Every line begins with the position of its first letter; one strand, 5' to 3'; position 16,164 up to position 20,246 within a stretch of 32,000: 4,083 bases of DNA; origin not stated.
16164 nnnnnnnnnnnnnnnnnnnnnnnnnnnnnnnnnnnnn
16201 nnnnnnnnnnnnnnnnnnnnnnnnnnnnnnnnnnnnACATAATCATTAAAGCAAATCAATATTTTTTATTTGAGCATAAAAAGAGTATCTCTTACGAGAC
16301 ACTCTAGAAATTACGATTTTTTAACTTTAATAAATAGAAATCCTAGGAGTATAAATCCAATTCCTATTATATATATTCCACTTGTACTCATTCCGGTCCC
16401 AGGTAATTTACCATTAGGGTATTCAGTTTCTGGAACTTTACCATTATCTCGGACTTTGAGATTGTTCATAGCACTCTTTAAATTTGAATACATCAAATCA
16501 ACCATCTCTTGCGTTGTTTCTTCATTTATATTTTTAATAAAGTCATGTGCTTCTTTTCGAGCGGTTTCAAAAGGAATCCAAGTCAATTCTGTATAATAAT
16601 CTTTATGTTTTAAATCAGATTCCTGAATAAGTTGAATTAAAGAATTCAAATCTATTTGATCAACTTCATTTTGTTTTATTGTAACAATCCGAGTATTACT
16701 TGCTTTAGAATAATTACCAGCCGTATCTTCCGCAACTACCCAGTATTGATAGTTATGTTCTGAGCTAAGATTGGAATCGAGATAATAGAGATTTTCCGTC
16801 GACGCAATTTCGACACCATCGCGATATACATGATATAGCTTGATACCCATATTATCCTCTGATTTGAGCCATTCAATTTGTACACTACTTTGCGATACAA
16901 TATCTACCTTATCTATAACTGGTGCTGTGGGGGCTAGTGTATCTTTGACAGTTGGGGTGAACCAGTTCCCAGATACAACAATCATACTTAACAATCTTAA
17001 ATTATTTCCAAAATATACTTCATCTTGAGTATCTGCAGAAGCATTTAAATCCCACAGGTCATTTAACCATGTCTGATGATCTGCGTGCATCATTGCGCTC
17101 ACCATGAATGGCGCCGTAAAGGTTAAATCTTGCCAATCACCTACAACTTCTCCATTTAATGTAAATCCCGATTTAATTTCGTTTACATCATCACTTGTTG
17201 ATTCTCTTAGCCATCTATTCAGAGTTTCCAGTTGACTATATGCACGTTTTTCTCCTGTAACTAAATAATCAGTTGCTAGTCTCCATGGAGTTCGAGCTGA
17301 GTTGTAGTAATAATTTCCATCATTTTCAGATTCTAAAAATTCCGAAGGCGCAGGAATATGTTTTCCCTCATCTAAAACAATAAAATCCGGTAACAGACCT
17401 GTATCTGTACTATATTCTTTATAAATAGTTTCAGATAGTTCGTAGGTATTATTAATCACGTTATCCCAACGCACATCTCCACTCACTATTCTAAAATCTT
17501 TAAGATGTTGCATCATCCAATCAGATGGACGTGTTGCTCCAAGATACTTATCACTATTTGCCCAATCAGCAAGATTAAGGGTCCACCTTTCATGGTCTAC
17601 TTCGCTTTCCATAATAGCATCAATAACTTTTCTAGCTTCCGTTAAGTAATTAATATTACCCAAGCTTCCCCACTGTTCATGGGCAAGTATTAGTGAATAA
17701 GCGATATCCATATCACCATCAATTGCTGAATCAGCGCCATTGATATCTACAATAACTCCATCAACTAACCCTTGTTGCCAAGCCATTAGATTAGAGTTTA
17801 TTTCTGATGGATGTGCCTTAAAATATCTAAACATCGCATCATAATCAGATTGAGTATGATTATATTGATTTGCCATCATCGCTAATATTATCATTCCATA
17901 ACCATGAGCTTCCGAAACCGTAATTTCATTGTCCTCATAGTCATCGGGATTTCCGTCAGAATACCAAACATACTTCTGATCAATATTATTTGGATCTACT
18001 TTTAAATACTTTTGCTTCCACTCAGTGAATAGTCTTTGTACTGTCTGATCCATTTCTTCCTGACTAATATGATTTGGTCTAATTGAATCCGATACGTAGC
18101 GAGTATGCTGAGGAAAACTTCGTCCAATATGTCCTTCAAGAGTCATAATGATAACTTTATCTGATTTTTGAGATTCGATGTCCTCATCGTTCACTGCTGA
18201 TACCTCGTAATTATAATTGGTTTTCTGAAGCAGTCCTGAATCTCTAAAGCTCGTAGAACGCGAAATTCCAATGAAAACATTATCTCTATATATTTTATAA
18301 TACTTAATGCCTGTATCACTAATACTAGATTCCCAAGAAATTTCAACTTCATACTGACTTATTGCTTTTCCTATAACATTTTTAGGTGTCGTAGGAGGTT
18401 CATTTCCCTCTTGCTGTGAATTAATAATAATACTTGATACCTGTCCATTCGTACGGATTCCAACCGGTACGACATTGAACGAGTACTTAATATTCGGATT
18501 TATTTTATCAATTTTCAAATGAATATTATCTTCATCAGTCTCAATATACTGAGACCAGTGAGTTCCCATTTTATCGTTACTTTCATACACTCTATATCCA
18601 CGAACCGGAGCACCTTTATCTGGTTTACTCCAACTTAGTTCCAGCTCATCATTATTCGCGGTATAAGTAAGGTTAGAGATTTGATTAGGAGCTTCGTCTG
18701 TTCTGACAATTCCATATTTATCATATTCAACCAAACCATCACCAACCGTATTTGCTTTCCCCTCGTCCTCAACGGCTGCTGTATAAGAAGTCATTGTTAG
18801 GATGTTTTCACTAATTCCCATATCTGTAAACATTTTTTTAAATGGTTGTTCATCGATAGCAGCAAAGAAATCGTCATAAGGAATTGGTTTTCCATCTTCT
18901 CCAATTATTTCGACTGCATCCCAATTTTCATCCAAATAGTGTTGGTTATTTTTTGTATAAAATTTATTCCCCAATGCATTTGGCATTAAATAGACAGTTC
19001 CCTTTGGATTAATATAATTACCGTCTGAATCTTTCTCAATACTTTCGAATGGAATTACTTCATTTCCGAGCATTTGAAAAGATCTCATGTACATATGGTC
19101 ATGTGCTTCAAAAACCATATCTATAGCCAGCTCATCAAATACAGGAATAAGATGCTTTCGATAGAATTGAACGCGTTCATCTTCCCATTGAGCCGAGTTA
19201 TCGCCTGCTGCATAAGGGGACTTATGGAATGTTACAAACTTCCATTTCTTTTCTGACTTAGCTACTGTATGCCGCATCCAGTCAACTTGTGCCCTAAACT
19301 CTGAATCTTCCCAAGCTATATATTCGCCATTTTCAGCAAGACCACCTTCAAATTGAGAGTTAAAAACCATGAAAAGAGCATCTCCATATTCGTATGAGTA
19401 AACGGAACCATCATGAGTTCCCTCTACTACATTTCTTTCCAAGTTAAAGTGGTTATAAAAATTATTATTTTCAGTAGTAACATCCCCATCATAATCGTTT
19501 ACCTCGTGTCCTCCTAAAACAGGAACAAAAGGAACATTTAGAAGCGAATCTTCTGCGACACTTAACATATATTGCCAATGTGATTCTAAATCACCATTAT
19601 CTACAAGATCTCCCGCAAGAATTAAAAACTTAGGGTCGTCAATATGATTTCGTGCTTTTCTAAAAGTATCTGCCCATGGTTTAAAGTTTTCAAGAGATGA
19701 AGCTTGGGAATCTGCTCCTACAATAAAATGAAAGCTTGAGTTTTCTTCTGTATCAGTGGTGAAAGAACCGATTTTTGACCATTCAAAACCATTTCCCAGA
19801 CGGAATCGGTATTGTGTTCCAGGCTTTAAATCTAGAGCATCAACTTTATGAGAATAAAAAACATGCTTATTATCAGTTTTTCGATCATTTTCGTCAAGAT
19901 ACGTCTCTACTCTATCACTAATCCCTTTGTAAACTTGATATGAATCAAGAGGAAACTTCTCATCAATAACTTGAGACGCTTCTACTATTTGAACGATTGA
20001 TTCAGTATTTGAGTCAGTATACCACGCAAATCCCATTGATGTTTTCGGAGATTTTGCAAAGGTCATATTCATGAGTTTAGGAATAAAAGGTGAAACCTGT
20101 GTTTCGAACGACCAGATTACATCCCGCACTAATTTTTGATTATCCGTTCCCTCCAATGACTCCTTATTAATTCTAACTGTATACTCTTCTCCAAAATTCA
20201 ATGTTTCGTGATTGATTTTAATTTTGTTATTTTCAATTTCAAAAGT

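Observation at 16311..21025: Chimeric sortase-anchored enzyme fusing a purple-acid-phosphatase-like metallophosphoesterase to a GH8 glycoside hydrolase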

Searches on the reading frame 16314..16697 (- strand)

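Call 59: search_protein_families(library=pfam, proteins=[window:16314-16697:-], max_evalue=10)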
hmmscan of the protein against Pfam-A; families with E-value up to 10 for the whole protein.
seq(128 aa): 3 families
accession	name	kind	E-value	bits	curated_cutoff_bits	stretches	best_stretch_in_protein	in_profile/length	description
PF07554.19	FIVAR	-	0.025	15.6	29.2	1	19-80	4-70/71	FIVAR domain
PF14418.11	OHA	-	0.052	13.9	26.1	1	11-60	27-76/77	OST-HTH Associated domain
PF18008.6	Bac_RepA_C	-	0.093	13.7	25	1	45-91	32-78/95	Replication initiator protein A C-terminal domain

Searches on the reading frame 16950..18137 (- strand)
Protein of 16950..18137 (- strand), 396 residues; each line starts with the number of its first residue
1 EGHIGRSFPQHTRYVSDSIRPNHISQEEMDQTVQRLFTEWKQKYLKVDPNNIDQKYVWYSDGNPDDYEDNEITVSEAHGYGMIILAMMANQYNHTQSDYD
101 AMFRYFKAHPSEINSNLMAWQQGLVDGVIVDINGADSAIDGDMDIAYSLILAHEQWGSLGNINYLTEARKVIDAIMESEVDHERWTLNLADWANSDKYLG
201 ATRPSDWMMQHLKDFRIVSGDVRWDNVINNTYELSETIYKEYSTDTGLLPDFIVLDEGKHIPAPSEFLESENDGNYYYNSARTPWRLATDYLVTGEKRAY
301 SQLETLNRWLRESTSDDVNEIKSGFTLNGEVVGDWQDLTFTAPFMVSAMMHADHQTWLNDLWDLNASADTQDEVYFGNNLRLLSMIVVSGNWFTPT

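Call 19: search_solved_structures(query=window:16950-18137:-, max_evalue=0.001, show_alignments=3)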
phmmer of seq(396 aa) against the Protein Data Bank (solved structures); distinct sequences matched with E-value up to 0.001: 11.
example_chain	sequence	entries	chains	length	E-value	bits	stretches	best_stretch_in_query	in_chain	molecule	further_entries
5xd0_A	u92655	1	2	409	2.6e-117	395.5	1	6-394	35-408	Glucanase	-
7cju_A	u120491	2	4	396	1e-80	275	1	6-395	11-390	Glucanase | chitosanase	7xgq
1v5c_A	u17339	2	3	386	1.1e-80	274.9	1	6-395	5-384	chitosanase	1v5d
1cem_A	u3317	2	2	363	3.4e-37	131.7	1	65-395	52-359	CELLULASE CELA (1,4-BETA-D-GLUCAN-GLUCANOHYDROLASE) | endoglucanase A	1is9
1kwf_A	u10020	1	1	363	7.7e-36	127.2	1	65-395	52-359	Endoglucanase A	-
1h12_A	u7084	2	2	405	1.7e-06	30.6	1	27-392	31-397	ENDO-1,4-BETA-XYLANASE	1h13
1xwt_A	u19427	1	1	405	1.8e-06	30.5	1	27-392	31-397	endo-1,4-beta-xylanase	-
1xw2_A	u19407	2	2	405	2.5e-06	30.1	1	27-392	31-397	Endo-1,4-beta-Xylanase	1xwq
1h14_A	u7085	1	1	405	6.1e-06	28.8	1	27-392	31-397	ENDO-1,4-BETA-XYLANASE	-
2a8z_A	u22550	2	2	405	1.1e-05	27.9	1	28-392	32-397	endo-1,4-beta-xylanase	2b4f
22gt_A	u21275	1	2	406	0.00031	23.2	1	24-392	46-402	cellulase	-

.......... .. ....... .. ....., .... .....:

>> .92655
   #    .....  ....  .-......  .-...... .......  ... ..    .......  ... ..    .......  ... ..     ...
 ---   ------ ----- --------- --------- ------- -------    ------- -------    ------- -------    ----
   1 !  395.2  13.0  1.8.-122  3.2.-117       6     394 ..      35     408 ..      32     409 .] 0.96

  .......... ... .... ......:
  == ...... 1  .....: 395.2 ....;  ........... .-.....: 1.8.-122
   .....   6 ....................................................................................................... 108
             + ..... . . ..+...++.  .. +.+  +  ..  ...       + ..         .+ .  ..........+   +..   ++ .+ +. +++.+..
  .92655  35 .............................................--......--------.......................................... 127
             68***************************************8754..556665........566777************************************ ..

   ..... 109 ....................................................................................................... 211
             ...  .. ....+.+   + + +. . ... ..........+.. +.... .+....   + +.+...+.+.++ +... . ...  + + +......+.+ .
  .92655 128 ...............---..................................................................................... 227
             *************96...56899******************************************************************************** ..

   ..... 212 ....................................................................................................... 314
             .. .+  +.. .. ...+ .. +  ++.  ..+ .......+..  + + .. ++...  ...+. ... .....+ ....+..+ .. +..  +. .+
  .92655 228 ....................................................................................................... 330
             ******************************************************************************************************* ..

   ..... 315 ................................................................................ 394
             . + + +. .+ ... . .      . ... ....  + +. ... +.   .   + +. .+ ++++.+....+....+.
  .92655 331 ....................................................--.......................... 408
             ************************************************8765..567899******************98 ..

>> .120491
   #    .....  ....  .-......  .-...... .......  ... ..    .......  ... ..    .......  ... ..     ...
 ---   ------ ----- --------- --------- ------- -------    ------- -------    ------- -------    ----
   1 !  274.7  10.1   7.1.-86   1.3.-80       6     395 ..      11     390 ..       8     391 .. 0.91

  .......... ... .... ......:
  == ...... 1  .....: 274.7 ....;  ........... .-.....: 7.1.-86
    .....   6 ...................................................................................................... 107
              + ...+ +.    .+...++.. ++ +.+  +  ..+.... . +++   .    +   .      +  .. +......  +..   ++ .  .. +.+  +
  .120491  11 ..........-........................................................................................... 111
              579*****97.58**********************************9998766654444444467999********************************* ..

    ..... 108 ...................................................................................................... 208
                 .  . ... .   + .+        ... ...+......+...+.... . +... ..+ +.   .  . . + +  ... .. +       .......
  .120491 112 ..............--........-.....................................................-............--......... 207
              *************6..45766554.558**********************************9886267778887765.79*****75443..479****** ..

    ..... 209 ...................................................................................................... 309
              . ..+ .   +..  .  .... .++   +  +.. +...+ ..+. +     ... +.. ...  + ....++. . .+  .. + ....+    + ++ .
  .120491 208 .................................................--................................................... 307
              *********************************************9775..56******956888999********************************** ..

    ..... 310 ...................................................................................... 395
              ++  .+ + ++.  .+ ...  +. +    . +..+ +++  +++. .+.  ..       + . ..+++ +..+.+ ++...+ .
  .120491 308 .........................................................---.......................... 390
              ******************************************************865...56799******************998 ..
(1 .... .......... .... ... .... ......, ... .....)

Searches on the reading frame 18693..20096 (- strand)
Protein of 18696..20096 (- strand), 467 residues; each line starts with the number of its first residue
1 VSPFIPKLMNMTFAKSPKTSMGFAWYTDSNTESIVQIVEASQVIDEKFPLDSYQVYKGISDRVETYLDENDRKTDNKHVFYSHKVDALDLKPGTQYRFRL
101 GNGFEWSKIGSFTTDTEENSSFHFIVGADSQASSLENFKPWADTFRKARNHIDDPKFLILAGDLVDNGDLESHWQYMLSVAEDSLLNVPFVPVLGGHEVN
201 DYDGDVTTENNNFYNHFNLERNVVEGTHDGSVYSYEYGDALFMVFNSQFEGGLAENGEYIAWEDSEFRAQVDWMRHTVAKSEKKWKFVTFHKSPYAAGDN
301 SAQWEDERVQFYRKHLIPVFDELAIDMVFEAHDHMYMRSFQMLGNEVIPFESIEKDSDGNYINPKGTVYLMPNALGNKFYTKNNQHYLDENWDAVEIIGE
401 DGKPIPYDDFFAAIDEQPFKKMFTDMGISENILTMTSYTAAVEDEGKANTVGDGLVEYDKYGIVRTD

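Call 20: search_solved_structures(query=window:18696-20096:-, max_evalue=0.01, show_alignments=3)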
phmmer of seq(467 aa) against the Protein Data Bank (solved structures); distinct sequences matched with E-value up to 0.01: 0.

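Call 29: search_solved_structures(query=A1, max_evalue=0.01, show_alignments=0)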
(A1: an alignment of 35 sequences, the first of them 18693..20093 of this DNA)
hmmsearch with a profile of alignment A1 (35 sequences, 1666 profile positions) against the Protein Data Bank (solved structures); distinct sequences matched with E-value up to 0.01: 93 (the best 60 are shown).
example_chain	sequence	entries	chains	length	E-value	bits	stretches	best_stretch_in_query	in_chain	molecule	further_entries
5xd0_A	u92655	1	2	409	3.8e-156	525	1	983-1378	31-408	Glucanase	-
7cju_A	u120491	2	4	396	4.5e-111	375.6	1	983-1384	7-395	Glucanase | chitosanase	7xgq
1v5c_A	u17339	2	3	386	3.8e-110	372.5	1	985-1380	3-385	chitosanase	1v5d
1cem_A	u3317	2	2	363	3.9e-52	180.3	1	1007-1380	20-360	CELLULASE CELA (1,4-BETA-D-GLUCAN-GLUCANOHYDROLASE) | endoglucanase A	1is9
1kwf_A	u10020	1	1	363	2.2e-50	174.5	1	1007-1380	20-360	Endoglucanase A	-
8pn5_A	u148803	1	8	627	1.4e-19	72.3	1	885-995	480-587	DUF3472 domain-containing protein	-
8pn3_A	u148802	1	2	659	1.5e-19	72.2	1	885-995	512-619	DUF3472 domain-containing protein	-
8pmu_A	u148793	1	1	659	1.5e-19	72.2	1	885-995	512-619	DUF3472 domain-containing protein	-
8q6t_I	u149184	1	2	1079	2.2e-18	68.3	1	799-941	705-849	Titin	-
22gt_A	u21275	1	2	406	5.4e-17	63.8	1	1032-1376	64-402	cellulase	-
1k85_A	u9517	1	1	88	4.8e-16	60.6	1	891-976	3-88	CHITINASE A1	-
8g4l_bm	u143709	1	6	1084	3.9e-15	57.6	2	803-979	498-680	Titin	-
1xwt_A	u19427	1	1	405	5.3e-15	57.2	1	1057-1376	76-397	endo-1,4-beta-xylanase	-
6bt4_A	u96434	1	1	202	2.9e-14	54.7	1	1488-1661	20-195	S-layer protein sap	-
1h12_A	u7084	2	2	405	4.4e-14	54.1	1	1057-1376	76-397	ENDO-1,4-BETA-XYLANASE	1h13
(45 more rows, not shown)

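Call 46: predict_structure(alignment_id=A1)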
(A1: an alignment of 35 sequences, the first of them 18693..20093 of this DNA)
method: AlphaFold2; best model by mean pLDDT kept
length: 467 residues; sequences in the alignment: 35
mean_pLDDT: 89.7   pTM: 0.91
mean pLDDT of the five models: 89.7, 88.9, 86.2, 86.0, 85.5
residues with pLDDT >= 90: 290; 70-90: 156; 50-70: 21; < 50: 0
segments of 3 or more residues with pLDDT < 50: none
pLDDT, mean of each block of 10 residues (from residue 1): 93 95 97 98 91 96 94 94 98 98 95 95 93 94 96 95 91 96 97 81 70 90 85 95 82 83 89 96 93 59 71 88 93 83 88 94 92 86 82 87 81 84 96 95 88 93 87
secondary structure, 60 per line:
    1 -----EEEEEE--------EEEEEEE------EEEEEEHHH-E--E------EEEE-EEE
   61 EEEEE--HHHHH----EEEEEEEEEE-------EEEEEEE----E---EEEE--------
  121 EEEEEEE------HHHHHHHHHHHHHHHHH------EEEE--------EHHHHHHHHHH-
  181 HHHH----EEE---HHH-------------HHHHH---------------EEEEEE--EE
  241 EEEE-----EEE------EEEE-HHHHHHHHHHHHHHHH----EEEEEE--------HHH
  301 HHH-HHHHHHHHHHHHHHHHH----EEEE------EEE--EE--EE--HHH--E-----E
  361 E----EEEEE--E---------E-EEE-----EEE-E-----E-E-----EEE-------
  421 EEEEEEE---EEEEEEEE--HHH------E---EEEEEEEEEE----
elements in order: E6-11 E20-26 E33-38 E53-56 E58-65 H68-72 E77-86 E94-100 E109-112 E121-127 H134-150 E157-160 H170-179 H181-184 E189-191 H211-215 E231-236 E239-244 E250-252 E259-262 H264-279 E284-289 H298-303 H305-321 E326-329 E336-338 E366-370 E385-387 E393-395 E411-413 E421-427 E431-438 E454-463

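Call 48: fold_search(model_id=the predicted structure, library=pdb)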
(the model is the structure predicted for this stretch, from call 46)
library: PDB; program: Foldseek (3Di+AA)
matches with E <= 10: 1604; with E <= 0.001: 64
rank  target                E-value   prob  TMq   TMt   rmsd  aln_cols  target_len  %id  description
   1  6gja_A                9.9e-24  1.00  0.68  0.65   6.1       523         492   16  PURPLE ACID PHYTASE FROM WHEAT ISOFORM B2 - H229A MUTANT (released 2019-11-27)
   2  6git_A                1.6e-23  1.00  0.68  0.63   6.3       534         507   15  PURPLE ACID PHYTASE FROM WHEAT ISOFORM B2 - PRODUCT COMPLEX (released 2019-11-27)
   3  6giz_A                1.7e-23  1.00  0.68  0.63   6.2       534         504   16  PURPLE ACID PHYTASE FROM WHEAT ISOFORM B2 - SUBSTRATE COMPLEX (released 2019-11-27)
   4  3zk4_B                2.3e-23  1.00  0.72  0.60   4.2       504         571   14  Structure of purple acid phosphatase PPD1 isolated from yellow lupin (Lupinus luteus) seeds (released 2014-01-29)
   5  3zk4_A                2.8e-23  1.00  0.73  0.61   4.0       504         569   15  Structure of purple acid phosphatase PPD1 isolated from yellow lupin (Lupinus luteus) seeds (released 2014-01-29)
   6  6gj2_A                2.8e-23  1.00  0.69  0.64   6.0       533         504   16  PURPLE ACID PHYTASE FROM WHEAT ISOFORM B2 - COMPLEX WITH INOSITOL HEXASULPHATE (released 2019-11-27)
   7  3zk4_C                3.9e-23  1.00  0.73  0.61   3.9       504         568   15  Structure of purple acid phosphatase PPD1 isolated from yellow lupin (Lupinus luteus) seeds (released 2014-01-29)
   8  6gj9_A                8.3e-23  1.00  0.68  0.63   6.2       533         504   15  PURPLE ACID PHYTASE FROM WHEAT ISOFORM B2 - REGENERATION COMPLEX (released 2019-11-27)
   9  2qfp_A                3.9e-22  1.00  0.68  0.74   6.6       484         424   17  Crystal structure of red kidney bean purple acid phosphatase in complex with fluoride (released 2008-10-14)
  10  4dsy_A                4.4e-22  1.00  0.68  0.74   7.0       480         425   16  Crystal structure of red kidney bean purple acid phosphatase in complex with Maybridge fragment CC24201 (released 2012-09-19)
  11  6hwr_C                7.3e-22  1.00  0.68  0.74   6.5       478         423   16  Red kidney bean purple acid phosphatase in complex with adenosine divanadate (released 2019-04-03)
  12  4dhl_B                1.2e-21  1.00  0.67  0.73   6.5       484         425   16  Crystal structure of red kidney bean purple acid phosphatase in complex with Maybridge fragment MO07123 (released 2012-12-12)
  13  4dhl_C                1.3e-21  1.00  0.66  0.73   7.2       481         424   16  Crystal structure of red kidney bean purple acid phosphatase in complex with Maybridge fragment MO07123 (released 2012-12-12)
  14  4dhl_A                1.5e-21  1.00  0.67  0.73   7.1       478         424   16  Crystal structure of red kidney bean purple acid phosphatase in complex with Maybridge fragment MO07123 (released 2012-12-12)
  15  1xzw_A                1.5e-21  1.00  0.67  0.73   7.4       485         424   16  Sweet potato purple acid phosphatase/phosphate complex (released 2004-12-14)
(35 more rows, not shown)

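Call 77: search_protein_representatives(protein=window:18693-20093:-)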
Query: 467 residues. Proteins with E-value up to 0.001 (for the whole library): 7351; up to 1e-10: 2577; up to 1e-30: 238. The best 150 are listed.
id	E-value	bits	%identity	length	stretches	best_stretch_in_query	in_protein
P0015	1.9e-207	706.4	67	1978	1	1-466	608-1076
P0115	2.6e-173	593.9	63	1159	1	2-466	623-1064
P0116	8.6e-172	588.8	62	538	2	10-383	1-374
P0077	3.0e-166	570.5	63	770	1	4-467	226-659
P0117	4.7e-153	527.0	57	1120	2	1-382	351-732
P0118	1.0e-129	450.1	53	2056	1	5-466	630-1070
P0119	1.1e-129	450.0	40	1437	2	7-381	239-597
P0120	3.9e-125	435.0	54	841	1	5-466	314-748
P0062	1.6e-122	426.3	52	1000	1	2-466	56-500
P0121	7.8e-118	410.9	51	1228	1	2-466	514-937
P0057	2.5e-117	409.3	49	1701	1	1-444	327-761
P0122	1.5e-111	390.2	50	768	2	5-383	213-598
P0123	8.3e-111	387.7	49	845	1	3-454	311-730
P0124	7.4e-107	374.7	50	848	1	4-441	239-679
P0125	2.7e-92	326.7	46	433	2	10-380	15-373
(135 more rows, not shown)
